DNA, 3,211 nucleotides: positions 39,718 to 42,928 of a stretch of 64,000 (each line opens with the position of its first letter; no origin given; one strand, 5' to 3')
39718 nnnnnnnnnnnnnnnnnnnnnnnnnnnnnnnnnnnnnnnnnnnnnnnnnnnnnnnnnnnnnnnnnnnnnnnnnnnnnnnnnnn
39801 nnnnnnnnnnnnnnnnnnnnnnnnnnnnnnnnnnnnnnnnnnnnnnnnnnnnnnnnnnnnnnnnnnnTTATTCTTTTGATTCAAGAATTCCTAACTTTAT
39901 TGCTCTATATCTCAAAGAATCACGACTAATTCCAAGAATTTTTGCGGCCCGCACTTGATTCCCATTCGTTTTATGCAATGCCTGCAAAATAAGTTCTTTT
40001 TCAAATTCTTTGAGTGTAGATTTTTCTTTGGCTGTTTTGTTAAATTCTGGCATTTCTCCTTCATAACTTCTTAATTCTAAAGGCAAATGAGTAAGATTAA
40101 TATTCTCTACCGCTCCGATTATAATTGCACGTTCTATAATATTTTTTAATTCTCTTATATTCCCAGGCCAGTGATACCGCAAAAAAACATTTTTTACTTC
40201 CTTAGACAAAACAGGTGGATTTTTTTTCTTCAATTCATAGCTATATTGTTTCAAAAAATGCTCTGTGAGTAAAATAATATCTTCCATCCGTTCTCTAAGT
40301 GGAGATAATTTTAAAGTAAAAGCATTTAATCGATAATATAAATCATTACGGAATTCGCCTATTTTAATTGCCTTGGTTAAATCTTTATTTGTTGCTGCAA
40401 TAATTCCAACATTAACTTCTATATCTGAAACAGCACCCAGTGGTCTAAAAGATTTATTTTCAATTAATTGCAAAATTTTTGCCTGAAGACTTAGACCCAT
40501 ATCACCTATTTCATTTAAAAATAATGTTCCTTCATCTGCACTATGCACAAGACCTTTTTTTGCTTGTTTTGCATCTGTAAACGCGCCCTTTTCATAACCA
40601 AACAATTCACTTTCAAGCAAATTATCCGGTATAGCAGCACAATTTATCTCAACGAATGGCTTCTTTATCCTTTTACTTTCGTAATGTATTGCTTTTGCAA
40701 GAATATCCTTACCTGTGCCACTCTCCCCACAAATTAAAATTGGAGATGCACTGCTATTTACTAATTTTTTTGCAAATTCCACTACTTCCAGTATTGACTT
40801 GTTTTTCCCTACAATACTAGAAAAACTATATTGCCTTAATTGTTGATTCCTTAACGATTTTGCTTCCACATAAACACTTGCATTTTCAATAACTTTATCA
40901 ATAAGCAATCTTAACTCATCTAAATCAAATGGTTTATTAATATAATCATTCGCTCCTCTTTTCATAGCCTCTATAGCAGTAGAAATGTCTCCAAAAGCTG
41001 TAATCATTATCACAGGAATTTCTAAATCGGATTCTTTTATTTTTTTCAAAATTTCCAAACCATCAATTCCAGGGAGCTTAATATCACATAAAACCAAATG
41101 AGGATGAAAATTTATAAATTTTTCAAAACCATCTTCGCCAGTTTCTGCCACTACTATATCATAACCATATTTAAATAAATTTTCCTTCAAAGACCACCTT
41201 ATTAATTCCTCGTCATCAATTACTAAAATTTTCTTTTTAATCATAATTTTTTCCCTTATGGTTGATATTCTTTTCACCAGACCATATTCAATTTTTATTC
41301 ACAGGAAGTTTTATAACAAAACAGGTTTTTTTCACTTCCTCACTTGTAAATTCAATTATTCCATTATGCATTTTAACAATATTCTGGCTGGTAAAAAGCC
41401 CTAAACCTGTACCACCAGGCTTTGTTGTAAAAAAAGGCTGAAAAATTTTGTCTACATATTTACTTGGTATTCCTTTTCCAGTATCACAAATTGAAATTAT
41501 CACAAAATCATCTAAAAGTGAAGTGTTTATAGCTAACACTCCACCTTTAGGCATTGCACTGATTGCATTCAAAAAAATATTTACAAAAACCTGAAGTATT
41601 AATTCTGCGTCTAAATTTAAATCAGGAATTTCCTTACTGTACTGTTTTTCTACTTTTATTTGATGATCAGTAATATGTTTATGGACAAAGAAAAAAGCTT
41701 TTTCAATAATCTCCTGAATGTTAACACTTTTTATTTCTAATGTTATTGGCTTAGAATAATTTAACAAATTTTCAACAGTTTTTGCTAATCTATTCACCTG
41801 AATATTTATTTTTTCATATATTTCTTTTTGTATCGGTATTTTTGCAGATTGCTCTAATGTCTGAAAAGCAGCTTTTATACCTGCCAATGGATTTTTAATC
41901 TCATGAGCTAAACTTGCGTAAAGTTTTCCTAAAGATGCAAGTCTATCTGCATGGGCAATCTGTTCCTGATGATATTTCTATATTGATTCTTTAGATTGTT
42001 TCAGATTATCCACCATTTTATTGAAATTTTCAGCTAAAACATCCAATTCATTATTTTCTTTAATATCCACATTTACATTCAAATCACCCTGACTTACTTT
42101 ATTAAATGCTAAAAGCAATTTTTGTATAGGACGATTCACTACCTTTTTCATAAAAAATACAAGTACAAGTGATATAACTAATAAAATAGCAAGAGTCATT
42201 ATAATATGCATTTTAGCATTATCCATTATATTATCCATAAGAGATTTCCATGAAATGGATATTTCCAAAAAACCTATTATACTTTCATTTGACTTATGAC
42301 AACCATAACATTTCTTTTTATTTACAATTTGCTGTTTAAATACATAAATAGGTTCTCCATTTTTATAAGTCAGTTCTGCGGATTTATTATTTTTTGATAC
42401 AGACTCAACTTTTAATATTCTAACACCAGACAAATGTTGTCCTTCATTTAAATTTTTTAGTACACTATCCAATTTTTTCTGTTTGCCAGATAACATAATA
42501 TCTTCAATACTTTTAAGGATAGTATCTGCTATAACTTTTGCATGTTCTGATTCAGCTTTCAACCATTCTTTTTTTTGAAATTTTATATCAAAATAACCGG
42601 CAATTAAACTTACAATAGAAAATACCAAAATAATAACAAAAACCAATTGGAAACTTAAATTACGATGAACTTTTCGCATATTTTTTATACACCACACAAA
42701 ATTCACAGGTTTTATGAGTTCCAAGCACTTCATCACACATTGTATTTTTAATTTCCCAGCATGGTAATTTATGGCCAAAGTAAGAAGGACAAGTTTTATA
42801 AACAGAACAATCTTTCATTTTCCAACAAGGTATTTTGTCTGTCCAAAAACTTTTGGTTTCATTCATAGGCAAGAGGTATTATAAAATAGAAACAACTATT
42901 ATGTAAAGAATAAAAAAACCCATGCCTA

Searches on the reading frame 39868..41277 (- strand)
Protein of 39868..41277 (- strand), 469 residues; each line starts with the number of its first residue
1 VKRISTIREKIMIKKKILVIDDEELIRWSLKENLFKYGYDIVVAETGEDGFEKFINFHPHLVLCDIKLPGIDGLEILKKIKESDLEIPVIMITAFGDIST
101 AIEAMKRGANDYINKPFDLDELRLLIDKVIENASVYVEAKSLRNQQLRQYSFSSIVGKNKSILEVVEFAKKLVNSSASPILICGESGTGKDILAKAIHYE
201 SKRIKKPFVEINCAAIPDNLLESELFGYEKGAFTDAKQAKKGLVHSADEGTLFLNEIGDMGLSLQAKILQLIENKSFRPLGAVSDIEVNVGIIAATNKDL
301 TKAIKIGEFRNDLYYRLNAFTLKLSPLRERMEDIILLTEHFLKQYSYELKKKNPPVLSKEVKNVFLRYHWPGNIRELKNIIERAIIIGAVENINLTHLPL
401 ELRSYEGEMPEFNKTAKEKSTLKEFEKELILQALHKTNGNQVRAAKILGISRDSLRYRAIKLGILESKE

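Call 6: search_protein_families(library=pfam, proteins=[window:39868-41277:-])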
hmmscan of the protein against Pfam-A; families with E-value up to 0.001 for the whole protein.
window:39868-41277:- (469 aa): 6 families
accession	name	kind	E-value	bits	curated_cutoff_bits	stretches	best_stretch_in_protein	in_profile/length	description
PF00158.32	Sigma54_activat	-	9.9e-65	217.8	20.2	1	155-322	1-167/168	Sigma-54 interaction domain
PF00072.30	Response_reg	-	1.9e-30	105.7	30.2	1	17-126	1-110/111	Response regulator receiver domain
PF25601.1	AAA_lid_14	-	5.9e-24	84.1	27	1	328-407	1-79/87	AAA+ ATPase lid domain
PF14532.12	Sigma54_activ_2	-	2.2e-19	70.5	25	1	172-327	16-138/138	Sigma-54 interaction domain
PF02954.25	HTH_8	-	6.4e-14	51.8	22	1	421-458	1-38/42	Bacterial regulatory protein, Fis family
PF00004.35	AAA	-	2.2e-05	25.3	21.2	1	180-298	1-110/131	ATPase family associated with various cellular activities (AAA)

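Call 17: find_homologous_proteins(query=window:39868-41277:-, max_evalue=1e-60)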
Query window:39868-41277:- (469 aa): 7813 proteins with E <= 1e-60 among 8000 candidates; the best 120 are listed.
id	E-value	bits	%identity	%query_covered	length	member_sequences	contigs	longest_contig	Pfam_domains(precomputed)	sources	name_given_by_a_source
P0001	1.7e-146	507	52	97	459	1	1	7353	PF00158.33,PF25601.2,PF02954.26,PF00004.36,PF14532.13,PF00072.31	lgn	-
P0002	4.6e-143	496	53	96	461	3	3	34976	PF00158.33,PF25601.2,PF02954.26,PF00004.36,PF14532.13,PF07728.21,PF00072.31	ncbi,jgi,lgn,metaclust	metaclust:\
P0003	4.9e-143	496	52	97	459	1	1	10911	PF00158.33,PF25601.2,PF02954.26,PF00004.36,PF14532.13,PF07728.21,PF00072.31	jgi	-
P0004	1.4e-142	494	51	97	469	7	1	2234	PF00158.33,PF25601.2,PF02954.26,PF14532.13,PF07728.21,PF00072.31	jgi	jgi:two-component system response regulator AtoC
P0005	1.7e-142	494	53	97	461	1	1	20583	PF00158.33,PF25601.2,PF02954.26,PF00004.36,PF14532.13,PF07728.21,PF00072.31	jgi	jgi:DNA-binding NtrC family response regulator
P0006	4.9e-142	492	51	97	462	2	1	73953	PF00158.33,PF25601.2,PF02954.26,PF00004.36,PF14532.13,PF07728.21,PF00072.31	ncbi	-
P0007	6.2e-142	492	51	98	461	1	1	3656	PF00158.33,PF25601.2,PF02954.26,PF14532.13,PF07728.21,PF00072.31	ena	-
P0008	7.3e-142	492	51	98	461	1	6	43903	PF00158.33,PF25601.2,PF02954.26,PF00004.36,PF14532.13,PF07728.21,PF00072.31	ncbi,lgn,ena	-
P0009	9.1e-142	491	51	97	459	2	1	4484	PF00158.33,PF25601.2,PF02954.26,PF00004.36,PF14532.13,PF07728.21,PF00072.31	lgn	-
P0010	1.7e-141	490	51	98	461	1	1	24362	PF00158.33,PF25601.2,PF02954.26,PF14532.13,PF07728.21,PF00072.31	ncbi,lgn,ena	-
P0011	2.3e-141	490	51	98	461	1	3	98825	PF00158.33,PF25601.2,PF02954.26,PF00004.36,PF14532.13,PF07728.21,PF00072.31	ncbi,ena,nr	ncbi:MAG: sigma-54 dependent transcriptional regulator [Nitrospiraceae bacterium]|nr:sigma-54 depend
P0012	4.4e-141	489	51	97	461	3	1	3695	PF00158.33,PF07724.21,PF25601.2,PF02954.26,PF00004.36,PF14532.13,PF07728.21,PF00072.31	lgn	-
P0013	5.9e-141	489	51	98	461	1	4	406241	PF00158.33,PF25601.2,PF02954.26,PF14532.13,PF07728.21,PF00072.31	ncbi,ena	-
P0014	8.9e-141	488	51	97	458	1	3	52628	PF00158.33,PF25601.2,PF02954.26,PF00004.36,PF14532.13,PF07728.21,PF00072.31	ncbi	-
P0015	1.3e-140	488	51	98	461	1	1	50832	PF00158.33,PF25601.2,PF02954.26,PF14532.13,PF07728.21,PF00072.31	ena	-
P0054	1.5e-137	477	49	98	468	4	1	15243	PF00158.33,PF25601.2,PF02954.26,PF14532.13,PF07728.21,PF00072.31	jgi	jgi:two-component system, NtrC family, response regulator AtoC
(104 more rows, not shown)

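Call 38: search_protein_families(library=ncbifam, proteins=[window:39868-41244:-], max_evalue=0.01)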
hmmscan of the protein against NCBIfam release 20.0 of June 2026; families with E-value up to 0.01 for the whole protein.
window:39868-41244:- (458 aa): 125 families (the best 25 are shown)
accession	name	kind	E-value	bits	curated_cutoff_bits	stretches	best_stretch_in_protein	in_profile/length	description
NF008469.0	PRK11361.1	equivalog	1.6e-135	452.4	714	1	4-453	5-456/461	acetoacetate metabolism transcriptional regulator AtoC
TIGR01818.1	ntrC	equivalog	3.1e-116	388.9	558.6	1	6-446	1-458/463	nitrogen regulation protein NR(I)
TIGR02915.1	PEP_resp_reg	equivalog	5.8e-111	371.5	502.6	1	6-444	1-435/445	PEP-CTERM-box response regulator transcription factor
NF008176.1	PRK10923.1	equivalog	6e-106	354.8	620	1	1-401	1-393/469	nitrogen regulation protein NR(I)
NF007689.0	PRK10365.1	equivalog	1.4e-105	353.6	760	1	5-444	7-435/441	sigma-54-dependent response regulator transcription factor ZraR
NF041946.1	LuxO_transreg_Vib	equivalog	1e-104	350.9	800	1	21-447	14-455/463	quorum-sensing sigma-54 dependent transcriptional regulator LuxO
NF041552.1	TF_PrdR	equivalog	4.4e-102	342.3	795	1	132-447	257-572/577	sigma-54 dependent transcriptional regulator PrdR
NF051870.1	NAssimRespRegNtrX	equivalog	7.4e-101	338.2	600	1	4-452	2-451/452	nitrogen assimilation response regulator NtrX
NF011695.0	PRK15115.1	equivalog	2e-97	326.8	763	1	5-443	8-428/445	two-component system response regulator GlrR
NF049963.1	RespRegFlgRCampy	domain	4.1e-94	315.8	750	1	7-446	4-422/429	fla regulon two-component system response regulator FlgR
NF038308.1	RNA_repair_RtcR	equivalog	5.4e-94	315.9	650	1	88-445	124-505/530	RNA repair transcriptional activator RtcR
NF050807.1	TransRegFlbDCaul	equivalog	1.4e-90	304.4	750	1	49-446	47-433/454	sigma-54-dependent transcriptional regulator FlbD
TIGR01817.1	nifA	equivalog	3.6e-90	303.2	528.85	1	127-396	181-447/534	nif-specific transcriptional activator NifA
NF003451.0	PRK05022.1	equivalog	4e-85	286.4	476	1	130-453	176-510/512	nitric oxide reductase transcriptional regulator NorR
TIGR02329.1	propionate_PrpR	equivalog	2.6e-81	273.9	499.2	1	126-445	196-521/526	propionate catabolism operon regulatory protein PrpR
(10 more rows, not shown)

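Call 53: search_solved_structures(query=window:39868-41244:-, max_evalue=1e-40)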
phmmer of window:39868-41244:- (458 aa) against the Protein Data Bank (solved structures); distinct sequences matched with E-value up to 1e-40: 34.
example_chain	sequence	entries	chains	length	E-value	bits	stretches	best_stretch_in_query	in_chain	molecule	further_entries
4l4u_A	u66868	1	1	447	1.3e-99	337.5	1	5-449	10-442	Transcriptional regulator (NtrC family)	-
1ny5_A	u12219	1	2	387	1e-95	324.6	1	6-378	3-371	transcriptional regulator (NtrC family)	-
3dzd_A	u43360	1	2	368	2.3e-88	300.4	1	4-377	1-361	Transcriptional regulator (NtrC family)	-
5ep0_A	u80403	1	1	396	3.4e-78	266.9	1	3-389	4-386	Putative repressor protein luxO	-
1ojl_A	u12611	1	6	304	1.4e-69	238.5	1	161-445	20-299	TRANSCRIPTIONAL REGULATORY PROTEIN ZRAR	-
8p53_C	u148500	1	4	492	2.8e-68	234.2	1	62-407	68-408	Transcriptional regulator FleQ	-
9qq6_C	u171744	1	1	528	8.8e-68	232.6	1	121-453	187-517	Nif-specific regulatory protein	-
1ny6_A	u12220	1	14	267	1.3e-67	232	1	145-378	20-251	transcriptional regulator (NtrC family)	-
4ly6_A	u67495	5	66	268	1.4e-67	231.9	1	145-378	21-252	Transcriptional regulator (NtrC family)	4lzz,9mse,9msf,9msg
3m0e_A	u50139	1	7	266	8.3e-67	229.4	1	145-378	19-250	Transcriptional regulator (NtrC family)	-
8pb9_D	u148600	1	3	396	1.6e-66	228.4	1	62-392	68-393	Transcriptional regulator FleQ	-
5exx_A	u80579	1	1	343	2.9e-66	227.6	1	140-407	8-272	Transcriptional regulator FleQ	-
6jdi_A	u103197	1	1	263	6.7e-66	226.4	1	141-397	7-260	Nitrogen assimilation regulatory protein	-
6j7e_A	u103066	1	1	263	3.3e-65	224.1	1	141-397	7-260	Nitrogen assimilation regulatory protein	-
5exp_A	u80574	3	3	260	6.4e-65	223.2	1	140-392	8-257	Transcriptional regulator FleQ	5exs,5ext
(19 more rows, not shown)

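Call 72: find_encoding_contigs(protein=P0001, flank=6000, max_places=2)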
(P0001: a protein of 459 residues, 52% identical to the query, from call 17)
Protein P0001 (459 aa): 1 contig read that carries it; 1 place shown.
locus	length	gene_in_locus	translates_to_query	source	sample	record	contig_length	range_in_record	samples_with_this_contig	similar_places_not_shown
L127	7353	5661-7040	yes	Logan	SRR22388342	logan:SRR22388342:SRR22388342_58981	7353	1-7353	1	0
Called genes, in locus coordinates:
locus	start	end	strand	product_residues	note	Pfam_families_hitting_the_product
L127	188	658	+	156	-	PF02643:DUF192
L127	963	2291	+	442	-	PF02310:B12-binding, PF04055:Radical_SAM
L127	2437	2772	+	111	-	PF12840:HTH_20 (faint), PF01022:HTH_5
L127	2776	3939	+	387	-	PF13593:SBF_like, PF01758:SBF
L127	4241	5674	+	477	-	PF21563:Mcp40H-20_sensor (faint), PF00672:HAMP, PF00512:HisKA, PF02518:HATPase_c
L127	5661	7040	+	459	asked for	PF00072:Response_reg, PF00004:AAA (faint), PF00158:Sigma54_activat, PF14532:Sigma54_activ_2, PF25601:AAA_lid_14, PF02954:HTH_8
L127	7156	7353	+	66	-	?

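Call 73: find_encoding_contigs(protein=P0002, flank=6000, max_places=2)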
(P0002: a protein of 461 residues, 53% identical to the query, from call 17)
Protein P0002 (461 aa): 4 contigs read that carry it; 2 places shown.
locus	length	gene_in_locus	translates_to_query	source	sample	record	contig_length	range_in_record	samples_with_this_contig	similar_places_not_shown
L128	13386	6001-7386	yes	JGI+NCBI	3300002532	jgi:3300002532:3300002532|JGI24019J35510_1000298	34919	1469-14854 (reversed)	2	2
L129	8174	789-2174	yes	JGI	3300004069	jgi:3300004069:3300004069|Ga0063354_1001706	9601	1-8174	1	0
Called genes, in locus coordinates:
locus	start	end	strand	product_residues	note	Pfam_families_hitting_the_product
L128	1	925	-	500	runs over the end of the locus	PF00209:SNF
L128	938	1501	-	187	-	PF13238:AAA_18, PF01202:SKI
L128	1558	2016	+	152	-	PF01050:MannoseP_isomer (weak), PF02311:AraC_binding (weak), PF07883:Cupin_2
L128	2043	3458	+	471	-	PF05140:ResB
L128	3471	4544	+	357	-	PF01578:Cytochrom_C_asm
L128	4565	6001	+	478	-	PF21563:Mcp40H-20_sensor (weak), PF00672:HAMP, PF00512:HisKA, PF02518:HATPase_c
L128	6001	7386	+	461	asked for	PF00072:Response_reg, PF00158:Sigma54_activat, PF14532:Sigma54_activ_2, PF00004:AAA (weak), PF07728:AAA_5 (weak), PF25601:AAA_lid_14, PF02954:HTH_8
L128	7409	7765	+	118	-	PF00072:Response_reg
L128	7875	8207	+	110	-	PF00085:Thioredoxin, PF14595:Thioredoxin_9 (weak), PF13098:Thioredoxin_2, PF13905:Thioredoxin_8 (faint)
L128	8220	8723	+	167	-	PF08534:Redoxin, PF00578:AhpC-TSA, PF00085:Thioredoxin, PF00255:GSHPx (weak), PF13098:Thioredoxin_2, PF13905:Thioredoxin_8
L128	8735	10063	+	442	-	PF02881:SRP54_N, PF00448:SRP54, PF01656:CbiA (weak), PF13401:AAA_22 (weak), PF02978:SRP_SPB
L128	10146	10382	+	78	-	PF00886:Ribosomal_S16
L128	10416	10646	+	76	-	PF13083:KH_KhpA-B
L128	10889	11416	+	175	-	PF01782:RimM, PF05239:PRC, PF24986:PRC_RimM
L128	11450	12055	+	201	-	-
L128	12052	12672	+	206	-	-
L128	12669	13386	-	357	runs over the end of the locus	PF04909:Amidohydro_2 (weak)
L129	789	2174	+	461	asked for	PF00072:Response_reg, PF00158:Sigma54_activat, PF14532:Sigma54_activ_2, PF00004:AAA (weak), PF07728:AAA_5 (weak), PF25601:AAA_lid_14, PF02954:HTH_8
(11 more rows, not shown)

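Call 95: find_encoding_contigs(protein=P0054, flank=6000, max_places=2)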
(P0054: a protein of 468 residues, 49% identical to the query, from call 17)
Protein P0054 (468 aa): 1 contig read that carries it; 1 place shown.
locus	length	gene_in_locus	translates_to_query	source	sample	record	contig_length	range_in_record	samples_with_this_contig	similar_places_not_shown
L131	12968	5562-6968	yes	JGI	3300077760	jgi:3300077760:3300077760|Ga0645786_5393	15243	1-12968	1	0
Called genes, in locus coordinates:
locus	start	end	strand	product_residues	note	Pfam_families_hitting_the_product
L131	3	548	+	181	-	?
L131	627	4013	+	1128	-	-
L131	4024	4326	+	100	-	-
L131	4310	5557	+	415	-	PF00672:HAMP, PF00512:HisKA, PF02518:HATPase_c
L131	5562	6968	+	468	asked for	PF00072:Response_reg, PF00158:Sigma54_activat, PF14532:Sigma54_activ_2, PF07728:AAA_5, PF25601:AAA_lid_14, PF02954:HTH_8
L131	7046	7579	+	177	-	PF25062:ARM_TT21_N (faint), PF25063:ARM_TT21_C (faint), PF13424:TPR_12 (faint), PF07719:TPR_2 (faint), PF13174:TPR_6 (faint), PF13181:TPR_8 (faint), PF13432:TPR_16 (weak), PF00515:TPR_1, +7 more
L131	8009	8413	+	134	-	-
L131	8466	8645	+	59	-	-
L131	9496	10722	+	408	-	PF05222:AlaDh_PNT_N, PF01262:AlaDh_PNT_C, PF00107:ADH_zinc_N (weak)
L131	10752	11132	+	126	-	PF12769:PNTB_4TM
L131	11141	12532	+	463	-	PF02233:PNTB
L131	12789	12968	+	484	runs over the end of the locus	PF00072:Response_reg, PF01731:Arylesterase (faint), PF08450:SGL (faint), PF06739:SBBP (faint), PF17170:DUF5128 (faint), PF01436:NHL (faint)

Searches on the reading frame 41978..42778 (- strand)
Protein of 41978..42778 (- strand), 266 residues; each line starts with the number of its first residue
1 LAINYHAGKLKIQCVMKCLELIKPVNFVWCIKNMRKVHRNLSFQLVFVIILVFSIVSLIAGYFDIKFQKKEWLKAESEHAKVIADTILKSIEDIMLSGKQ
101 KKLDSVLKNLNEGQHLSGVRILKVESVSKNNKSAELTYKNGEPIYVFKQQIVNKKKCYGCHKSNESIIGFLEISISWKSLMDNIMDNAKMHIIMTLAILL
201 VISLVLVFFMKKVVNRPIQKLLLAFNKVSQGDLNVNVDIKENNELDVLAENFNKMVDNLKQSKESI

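Call 6: search_protein_families(library=pfam, proteins=[window:41978-42778:-])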
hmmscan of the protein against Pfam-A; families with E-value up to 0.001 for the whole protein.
window:41978-42778:- (266 aa): 1 family
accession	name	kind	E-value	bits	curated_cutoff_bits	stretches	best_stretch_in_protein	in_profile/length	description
PF00672.30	HAMP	-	1.6e-12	48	25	1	212-261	4-53/53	HAMP domain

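Call 64: find_homologous_proteins(query=window:41981-42682:-, max_evalue=0.001)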
Query window:41981-42682:- (234 aa): 4 proteins with E <= 0.001 among 322 candidates.
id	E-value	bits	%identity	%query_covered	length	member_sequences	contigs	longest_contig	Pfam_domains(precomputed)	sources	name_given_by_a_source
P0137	7.7e-140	482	100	100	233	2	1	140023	PF00672.31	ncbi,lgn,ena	ncbi:MAG: HAMP domain-containing protein [Candidatus Firestonebacteria bacterium]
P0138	1.1e-5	43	42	28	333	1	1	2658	PF00672.31,PF13581.13,PF02518.32,PF00512.32,PF14501.13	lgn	-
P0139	1.7e-5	43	42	28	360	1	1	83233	PF00672.31,PF13581.13,PF02518.32,PF00512.32,PF14501.13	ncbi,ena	-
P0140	2.0e-5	42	42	28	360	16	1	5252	PF00672.31,PF13581.13,PF02518.32,PF00512.32,PF14501.13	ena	-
